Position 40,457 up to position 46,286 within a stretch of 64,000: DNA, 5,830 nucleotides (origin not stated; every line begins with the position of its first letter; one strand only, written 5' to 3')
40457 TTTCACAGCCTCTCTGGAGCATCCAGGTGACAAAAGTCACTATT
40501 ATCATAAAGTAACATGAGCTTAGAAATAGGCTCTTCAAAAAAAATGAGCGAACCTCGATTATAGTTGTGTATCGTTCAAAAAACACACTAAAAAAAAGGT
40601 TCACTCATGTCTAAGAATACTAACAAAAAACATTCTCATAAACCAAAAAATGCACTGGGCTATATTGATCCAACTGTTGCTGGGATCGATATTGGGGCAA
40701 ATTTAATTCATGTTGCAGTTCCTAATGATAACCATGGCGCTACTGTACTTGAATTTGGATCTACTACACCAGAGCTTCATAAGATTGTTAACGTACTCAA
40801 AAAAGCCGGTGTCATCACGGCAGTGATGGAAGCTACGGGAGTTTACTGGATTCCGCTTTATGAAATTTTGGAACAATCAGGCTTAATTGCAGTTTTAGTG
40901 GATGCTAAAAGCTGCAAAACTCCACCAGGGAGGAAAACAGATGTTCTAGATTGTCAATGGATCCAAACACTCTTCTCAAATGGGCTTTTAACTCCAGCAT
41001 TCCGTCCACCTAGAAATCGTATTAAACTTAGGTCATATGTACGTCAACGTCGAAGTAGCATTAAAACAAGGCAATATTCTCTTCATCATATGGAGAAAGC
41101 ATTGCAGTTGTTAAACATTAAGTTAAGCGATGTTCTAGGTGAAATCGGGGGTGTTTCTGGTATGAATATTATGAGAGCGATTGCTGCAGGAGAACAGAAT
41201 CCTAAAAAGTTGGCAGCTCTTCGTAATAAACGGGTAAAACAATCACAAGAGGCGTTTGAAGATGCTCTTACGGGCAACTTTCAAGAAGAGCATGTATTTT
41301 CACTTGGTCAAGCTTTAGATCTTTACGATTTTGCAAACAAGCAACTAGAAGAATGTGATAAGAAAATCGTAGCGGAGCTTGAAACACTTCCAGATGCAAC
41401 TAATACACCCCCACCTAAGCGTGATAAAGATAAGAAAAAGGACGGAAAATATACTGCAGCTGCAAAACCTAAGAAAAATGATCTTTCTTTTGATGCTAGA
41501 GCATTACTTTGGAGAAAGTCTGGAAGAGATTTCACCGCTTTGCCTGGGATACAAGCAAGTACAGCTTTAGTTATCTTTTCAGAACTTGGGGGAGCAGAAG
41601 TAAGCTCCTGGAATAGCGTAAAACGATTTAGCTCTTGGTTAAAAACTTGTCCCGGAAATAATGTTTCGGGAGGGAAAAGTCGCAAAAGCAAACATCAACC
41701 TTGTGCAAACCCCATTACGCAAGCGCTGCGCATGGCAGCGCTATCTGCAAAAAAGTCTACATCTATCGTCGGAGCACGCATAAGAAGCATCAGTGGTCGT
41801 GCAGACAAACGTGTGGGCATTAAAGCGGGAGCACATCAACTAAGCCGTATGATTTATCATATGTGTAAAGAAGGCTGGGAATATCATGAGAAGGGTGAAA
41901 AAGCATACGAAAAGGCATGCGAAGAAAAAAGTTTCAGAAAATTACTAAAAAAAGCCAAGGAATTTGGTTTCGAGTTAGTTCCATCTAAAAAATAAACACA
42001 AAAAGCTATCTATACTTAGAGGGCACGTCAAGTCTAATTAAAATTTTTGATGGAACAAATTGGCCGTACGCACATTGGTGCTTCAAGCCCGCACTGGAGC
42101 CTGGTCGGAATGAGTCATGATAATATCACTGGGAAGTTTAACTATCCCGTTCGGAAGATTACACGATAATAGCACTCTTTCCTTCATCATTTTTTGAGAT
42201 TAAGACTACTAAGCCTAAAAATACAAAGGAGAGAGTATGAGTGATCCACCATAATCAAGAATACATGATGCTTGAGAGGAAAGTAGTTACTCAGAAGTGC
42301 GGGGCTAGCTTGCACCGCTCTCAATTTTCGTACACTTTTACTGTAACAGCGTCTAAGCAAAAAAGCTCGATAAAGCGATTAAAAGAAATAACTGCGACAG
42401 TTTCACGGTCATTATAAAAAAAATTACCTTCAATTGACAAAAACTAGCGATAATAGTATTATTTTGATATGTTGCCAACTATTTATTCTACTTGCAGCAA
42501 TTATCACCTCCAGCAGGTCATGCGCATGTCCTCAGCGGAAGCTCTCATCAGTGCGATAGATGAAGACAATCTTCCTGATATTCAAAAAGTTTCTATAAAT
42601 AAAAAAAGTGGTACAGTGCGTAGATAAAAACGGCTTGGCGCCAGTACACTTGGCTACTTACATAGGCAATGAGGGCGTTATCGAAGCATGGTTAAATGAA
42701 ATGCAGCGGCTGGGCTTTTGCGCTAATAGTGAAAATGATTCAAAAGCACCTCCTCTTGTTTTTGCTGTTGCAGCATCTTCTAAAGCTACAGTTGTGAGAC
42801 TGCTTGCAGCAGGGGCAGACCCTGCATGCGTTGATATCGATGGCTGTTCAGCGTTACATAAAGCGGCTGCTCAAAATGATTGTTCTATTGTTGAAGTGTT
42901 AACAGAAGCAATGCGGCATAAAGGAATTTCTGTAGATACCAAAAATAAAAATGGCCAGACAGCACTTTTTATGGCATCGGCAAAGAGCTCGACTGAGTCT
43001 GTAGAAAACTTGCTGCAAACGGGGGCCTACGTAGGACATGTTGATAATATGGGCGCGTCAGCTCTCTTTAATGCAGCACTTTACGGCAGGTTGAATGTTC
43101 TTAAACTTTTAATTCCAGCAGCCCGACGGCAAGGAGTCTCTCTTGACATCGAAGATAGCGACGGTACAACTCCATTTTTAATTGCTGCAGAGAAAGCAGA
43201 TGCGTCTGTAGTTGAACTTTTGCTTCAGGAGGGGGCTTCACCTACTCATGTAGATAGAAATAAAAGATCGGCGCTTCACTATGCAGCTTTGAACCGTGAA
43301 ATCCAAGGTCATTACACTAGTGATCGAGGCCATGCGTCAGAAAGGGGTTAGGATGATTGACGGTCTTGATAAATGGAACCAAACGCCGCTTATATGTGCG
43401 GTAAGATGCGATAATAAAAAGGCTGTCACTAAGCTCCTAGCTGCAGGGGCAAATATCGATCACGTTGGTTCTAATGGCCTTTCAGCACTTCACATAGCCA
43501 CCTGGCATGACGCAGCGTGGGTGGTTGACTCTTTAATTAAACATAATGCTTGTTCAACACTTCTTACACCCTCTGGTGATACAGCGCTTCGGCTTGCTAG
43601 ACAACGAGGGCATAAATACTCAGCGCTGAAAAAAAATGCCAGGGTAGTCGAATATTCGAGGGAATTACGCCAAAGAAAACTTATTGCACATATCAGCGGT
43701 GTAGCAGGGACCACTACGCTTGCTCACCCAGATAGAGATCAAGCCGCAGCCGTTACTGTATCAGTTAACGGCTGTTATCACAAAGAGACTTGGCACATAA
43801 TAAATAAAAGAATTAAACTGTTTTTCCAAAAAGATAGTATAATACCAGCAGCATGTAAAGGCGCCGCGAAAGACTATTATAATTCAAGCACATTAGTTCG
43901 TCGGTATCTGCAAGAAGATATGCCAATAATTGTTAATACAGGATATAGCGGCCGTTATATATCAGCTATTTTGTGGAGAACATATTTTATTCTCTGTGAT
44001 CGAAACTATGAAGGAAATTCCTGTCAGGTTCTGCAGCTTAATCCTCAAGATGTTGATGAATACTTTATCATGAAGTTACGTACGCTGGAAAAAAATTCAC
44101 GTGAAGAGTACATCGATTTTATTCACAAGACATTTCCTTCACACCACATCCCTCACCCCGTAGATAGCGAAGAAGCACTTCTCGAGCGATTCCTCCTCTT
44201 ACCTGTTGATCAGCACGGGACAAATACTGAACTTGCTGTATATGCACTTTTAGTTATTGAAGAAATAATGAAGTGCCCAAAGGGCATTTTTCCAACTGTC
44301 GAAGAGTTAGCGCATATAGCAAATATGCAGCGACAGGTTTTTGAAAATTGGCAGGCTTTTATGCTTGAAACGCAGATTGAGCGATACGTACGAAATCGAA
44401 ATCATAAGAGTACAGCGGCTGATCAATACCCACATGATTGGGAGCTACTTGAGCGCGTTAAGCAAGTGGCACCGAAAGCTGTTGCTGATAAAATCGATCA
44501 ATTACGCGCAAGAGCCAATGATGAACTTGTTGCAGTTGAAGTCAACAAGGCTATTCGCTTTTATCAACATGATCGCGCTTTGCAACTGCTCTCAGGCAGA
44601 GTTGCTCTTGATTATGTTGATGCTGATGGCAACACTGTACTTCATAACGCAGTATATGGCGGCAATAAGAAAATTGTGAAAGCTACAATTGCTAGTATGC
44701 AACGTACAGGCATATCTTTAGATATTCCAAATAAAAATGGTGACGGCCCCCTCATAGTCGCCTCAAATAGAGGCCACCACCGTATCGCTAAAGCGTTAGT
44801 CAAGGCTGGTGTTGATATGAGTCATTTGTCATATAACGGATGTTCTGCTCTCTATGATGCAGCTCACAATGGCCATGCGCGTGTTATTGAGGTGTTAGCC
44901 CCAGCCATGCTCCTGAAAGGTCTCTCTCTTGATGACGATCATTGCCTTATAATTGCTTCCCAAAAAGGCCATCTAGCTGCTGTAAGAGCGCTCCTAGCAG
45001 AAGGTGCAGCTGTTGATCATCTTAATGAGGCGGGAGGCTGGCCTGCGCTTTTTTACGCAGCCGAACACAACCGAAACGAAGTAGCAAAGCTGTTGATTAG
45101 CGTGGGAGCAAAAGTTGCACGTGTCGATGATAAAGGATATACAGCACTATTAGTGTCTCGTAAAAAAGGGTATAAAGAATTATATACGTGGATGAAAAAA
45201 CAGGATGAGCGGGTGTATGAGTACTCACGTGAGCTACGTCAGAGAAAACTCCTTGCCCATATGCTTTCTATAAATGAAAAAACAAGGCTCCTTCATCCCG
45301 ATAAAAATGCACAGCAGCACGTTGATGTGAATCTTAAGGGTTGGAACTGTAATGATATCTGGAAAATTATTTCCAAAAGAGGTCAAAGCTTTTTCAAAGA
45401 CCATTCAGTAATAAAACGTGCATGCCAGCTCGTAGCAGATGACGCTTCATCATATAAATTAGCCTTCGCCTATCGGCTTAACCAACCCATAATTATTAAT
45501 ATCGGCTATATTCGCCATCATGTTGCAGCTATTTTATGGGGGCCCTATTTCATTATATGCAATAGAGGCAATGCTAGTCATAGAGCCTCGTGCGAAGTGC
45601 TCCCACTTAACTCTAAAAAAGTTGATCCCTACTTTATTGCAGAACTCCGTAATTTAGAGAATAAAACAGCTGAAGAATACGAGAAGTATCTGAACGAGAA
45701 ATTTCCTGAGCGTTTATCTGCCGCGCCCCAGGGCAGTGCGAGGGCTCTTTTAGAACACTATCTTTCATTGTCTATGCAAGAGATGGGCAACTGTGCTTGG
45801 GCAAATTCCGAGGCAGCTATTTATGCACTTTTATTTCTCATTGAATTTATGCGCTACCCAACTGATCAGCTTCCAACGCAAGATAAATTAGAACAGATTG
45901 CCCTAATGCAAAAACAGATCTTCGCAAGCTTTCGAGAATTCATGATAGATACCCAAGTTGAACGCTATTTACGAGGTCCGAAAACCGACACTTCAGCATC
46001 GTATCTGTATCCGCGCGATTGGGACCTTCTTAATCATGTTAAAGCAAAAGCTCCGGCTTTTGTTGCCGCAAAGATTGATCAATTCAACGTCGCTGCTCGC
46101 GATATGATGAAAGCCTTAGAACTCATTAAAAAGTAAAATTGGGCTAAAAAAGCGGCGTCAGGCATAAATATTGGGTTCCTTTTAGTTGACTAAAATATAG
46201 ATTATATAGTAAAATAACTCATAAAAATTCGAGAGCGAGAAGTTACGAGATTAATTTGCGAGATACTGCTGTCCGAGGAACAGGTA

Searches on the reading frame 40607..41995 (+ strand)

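Call 65: search_protein_families(library=ncbifam, proteins=[window:40607-41995:+], max_evalue=0.00001)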
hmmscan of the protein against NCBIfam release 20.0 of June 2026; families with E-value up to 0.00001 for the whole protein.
window:40607-41995:+ (462 aa): 1 family
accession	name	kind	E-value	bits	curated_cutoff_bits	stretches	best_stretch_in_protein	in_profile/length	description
NF033542.1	transpos_IS110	equivalog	1.4e-57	195.4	140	1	24-423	1-341/343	IS110 family RNA-guided transposase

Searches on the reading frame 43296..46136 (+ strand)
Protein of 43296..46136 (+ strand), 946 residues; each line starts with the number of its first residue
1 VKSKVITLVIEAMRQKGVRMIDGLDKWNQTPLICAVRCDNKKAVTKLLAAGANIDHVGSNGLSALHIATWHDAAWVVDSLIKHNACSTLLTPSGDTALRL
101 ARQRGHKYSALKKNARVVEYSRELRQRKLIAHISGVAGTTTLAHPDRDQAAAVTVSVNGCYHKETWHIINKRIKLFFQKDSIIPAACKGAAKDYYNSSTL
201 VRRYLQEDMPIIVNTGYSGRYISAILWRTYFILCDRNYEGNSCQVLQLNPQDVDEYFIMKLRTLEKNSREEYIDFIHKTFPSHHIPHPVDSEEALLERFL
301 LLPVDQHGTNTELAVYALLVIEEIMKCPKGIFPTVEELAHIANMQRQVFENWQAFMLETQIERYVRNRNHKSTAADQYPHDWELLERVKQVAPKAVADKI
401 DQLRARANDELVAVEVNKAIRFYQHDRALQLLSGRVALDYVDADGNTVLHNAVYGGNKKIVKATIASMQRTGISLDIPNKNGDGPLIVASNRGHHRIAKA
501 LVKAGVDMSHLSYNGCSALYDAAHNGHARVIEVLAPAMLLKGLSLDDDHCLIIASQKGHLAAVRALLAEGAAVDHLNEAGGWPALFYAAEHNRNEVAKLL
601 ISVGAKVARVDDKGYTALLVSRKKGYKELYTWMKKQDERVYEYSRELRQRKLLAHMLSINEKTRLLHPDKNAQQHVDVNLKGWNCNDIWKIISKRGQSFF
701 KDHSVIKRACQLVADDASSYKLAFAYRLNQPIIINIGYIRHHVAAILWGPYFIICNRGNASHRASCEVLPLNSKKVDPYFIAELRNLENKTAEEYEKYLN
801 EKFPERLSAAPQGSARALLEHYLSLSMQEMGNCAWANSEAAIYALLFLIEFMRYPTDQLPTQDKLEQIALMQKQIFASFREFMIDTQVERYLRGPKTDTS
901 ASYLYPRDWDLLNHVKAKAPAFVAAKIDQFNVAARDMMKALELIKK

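Call 64: search_protein_families(library=ncbifam, proteins=[window:43296-46136:+], max_evalue=0.00001)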
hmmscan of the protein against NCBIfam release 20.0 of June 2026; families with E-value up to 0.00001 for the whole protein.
window:43296-46136:+ (946 aa): 5 families
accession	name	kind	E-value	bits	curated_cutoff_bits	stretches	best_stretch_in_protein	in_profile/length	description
NF043023.1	T4SS_AnkH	equivalog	2.5e-25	89.2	600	2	19-176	23-179/467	Dot/Icm T4SS effector AnkH/LegA3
NF041931.2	MzaA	equivalog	1e-23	84.1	800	2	461-537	14-90/726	MZA anti-phage system associated sigma-70 family RNA polymerase sigma factor MzaA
NF043029.1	T4SS_AnkY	equivalog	2e-19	69.5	600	0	419-492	465-534/543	Dot/Icm T4SS effector AnkY/LegA9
NF043022.1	T4SS_AnkG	equivalog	1.5e-12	47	500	0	441-534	361-455/455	Dot/Icm T4SS effector AnkG/AnkZ/LegA7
NF043028.1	T4SS_AnkX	equivalog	1.2e-11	43.5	1400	0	430-534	403-511/938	Dot/Icm T4SS effector AnkN/AnkX/LegA8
